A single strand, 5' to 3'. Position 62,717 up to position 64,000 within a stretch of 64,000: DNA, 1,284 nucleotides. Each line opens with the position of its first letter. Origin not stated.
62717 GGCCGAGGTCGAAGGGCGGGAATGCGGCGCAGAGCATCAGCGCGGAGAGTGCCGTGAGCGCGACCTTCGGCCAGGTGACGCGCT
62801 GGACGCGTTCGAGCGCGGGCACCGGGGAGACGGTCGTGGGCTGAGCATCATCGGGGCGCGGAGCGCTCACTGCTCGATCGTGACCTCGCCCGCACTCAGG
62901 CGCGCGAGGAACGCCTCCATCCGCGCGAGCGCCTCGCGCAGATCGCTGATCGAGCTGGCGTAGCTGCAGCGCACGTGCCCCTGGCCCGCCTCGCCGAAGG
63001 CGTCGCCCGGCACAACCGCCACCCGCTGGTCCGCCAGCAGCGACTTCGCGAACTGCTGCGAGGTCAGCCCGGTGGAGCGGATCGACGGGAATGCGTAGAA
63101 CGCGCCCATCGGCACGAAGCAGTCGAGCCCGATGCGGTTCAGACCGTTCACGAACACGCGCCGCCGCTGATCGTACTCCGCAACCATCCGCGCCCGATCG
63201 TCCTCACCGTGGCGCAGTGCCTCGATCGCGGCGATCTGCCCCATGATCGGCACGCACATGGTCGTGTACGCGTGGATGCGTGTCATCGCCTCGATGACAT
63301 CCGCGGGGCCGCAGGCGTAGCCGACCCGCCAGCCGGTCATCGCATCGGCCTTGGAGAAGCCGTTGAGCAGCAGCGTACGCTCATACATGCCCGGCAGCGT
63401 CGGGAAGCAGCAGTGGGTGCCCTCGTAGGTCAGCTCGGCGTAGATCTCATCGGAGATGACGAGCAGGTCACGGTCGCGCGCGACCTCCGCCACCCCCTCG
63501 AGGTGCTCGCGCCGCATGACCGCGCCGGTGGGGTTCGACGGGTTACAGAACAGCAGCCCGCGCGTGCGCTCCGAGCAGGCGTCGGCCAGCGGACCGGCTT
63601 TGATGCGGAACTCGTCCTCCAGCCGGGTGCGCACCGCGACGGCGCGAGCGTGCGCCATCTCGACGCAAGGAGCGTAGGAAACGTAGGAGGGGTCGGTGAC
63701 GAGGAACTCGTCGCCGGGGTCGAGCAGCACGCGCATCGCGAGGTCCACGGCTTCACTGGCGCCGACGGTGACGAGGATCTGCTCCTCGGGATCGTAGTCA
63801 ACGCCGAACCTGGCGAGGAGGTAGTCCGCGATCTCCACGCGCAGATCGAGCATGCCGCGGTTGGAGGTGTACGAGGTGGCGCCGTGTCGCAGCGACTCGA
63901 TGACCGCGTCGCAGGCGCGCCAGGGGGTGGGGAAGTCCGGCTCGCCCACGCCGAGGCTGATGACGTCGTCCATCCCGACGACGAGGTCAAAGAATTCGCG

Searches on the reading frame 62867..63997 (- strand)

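Call 91: search_protein_families(library=pfam, proteins=[window:62867-63997:-], max_evalue=0.00001)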
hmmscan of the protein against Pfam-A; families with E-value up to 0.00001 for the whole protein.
window:62867-63997:- (376 aa): 2 families
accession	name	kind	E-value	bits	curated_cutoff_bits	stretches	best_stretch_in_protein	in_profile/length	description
PF00155.27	Aminotran_1_2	-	8.3e-69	232.9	19.7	1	11-359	2-360/361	Aminotransferase class I and II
PF00266.25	Aminotran_5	-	2.4e-07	30.5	21.5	1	69-183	59-175/371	Aminotransferase class-V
